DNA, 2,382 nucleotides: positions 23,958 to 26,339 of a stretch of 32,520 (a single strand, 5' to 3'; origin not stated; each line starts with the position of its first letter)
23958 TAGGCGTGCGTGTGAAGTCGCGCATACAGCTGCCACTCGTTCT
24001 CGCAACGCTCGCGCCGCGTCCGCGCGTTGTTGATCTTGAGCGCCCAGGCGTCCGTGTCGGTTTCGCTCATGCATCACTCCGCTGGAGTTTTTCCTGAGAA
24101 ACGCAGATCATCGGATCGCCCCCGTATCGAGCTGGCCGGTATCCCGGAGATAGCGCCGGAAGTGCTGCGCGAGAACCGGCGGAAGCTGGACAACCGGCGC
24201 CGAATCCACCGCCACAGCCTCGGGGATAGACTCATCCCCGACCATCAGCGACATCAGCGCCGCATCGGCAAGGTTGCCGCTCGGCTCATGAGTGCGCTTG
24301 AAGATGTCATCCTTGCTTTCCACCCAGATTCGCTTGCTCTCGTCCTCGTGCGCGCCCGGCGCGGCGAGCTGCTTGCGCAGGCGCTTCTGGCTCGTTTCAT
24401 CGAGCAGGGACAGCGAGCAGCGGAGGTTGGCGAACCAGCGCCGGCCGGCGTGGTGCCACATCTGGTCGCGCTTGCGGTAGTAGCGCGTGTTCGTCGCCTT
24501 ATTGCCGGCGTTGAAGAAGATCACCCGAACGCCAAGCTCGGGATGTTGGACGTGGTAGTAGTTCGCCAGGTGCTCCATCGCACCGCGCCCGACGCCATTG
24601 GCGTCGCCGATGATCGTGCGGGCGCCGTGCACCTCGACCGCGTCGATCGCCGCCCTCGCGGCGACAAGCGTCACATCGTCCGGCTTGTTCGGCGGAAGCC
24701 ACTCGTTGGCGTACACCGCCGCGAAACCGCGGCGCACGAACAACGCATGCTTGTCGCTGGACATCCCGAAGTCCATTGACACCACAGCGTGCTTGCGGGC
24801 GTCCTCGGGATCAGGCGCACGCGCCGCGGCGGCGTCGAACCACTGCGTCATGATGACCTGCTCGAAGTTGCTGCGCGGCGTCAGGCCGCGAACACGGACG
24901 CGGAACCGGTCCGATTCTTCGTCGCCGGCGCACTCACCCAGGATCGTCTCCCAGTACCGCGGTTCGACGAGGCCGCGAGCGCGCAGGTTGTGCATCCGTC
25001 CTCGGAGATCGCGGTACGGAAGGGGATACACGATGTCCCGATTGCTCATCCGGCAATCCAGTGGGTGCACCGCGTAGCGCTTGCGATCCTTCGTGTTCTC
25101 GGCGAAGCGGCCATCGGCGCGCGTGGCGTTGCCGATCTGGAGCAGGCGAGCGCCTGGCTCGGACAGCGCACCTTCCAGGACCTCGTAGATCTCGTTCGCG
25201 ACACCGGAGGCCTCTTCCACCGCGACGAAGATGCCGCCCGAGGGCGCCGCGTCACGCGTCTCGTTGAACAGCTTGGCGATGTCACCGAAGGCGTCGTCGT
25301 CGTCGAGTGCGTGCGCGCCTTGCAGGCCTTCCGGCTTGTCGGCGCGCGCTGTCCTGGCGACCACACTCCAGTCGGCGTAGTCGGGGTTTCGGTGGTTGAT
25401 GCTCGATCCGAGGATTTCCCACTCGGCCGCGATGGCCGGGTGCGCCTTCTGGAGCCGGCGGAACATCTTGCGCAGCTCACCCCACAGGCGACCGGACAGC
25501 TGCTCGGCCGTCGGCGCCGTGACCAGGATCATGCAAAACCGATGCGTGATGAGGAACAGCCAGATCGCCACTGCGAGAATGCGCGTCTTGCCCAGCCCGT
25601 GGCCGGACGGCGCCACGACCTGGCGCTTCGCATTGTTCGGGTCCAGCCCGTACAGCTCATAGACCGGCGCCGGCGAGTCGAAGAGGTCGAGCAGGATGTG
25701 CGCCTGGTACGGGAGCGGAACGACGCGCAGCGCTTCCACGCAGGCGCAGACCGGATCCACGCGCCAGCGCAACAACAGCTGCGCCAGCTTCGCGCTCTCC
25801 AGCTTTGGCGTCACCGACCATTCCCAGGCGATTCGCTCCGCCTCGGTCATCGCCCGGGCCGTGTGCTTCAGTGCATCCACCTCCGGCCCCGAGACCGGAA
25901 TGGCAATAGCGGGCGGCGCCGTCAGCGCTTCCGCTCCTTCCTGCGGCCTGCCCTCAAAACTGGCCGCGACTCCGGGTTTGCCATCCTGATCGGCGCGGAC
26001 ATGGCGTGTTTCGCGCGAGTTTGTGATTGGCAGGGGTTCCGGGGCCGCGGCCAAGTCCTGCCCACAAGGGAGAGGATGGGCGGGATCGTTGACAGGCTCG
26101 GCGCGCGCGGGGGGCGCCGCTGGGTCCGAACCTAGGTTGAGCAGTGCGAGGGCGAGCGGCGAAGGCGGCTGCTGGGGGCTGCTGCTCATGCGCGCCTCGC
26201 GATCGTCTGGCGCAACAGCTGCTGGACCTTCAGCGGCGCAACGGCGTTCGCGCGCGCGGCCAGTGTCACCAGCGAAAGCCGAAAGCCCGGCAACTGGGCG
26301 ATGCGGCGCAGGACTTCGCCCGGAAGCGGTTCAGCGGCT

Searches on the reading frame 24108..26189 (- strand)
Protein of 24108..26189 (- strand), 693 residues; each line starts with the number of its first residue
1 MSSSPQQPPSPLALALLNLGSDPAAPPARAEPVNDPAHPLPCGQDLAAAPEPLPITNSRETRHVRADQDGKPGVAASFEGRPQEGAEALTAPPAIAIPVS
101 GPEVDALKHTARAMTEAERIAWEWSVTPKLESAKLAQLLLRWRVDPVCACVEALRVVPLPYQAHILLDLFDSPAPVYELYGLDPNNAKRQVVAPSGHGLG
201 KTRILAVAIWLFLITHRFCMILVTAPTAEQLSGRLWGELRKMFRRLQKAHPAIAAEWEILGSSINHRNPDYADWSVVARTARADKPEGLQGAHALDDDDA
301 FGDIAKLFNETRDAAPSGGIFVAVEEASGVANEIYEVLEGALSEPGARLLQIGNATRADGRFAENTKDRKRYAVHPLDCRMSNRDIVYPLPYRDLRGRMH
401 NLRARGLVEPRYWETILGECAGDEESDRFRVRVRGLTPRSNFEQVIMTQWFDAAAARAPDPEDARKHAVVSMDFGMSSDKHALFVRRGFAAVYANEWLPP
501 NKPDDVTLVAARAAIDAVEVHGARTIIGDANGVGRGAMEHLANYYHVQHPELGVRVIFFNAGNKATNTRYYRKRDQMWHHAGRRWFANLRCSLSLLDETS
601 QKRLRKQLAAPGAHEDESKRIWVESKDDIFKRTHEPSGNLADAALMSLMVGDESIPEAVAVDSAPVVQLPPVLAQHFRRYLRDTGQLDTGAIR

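Call 6: search_protein_families(library=pfam, proteins=[window:24108-26189:-], max_evalue=0.01)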
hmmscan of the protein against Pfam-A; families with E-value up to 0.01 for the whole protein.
window:24108-26189:- (693 aa): 0 families

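Call 7: search_protein_families(library=phrogs, proteins=[window:24108-26189:-], max_evalue=0.001)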
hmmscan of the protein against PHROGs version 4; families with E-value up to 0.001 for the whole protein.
window:24108-26189:- (693 aa): 1 family
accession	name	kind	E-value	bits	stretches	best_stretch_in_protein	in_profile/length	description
phrog_5902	-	unknown function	5.3e-25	89.5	2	135-294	11-154/359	-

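Call 88: search_protein_families(library=ncbifam, proteins=[window:24108-26189:-], max_evalue=0.01)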
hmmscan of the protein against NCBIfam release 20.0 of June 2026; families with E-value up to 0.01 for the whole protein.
window:24108-26189:- (693 aa): 0 families
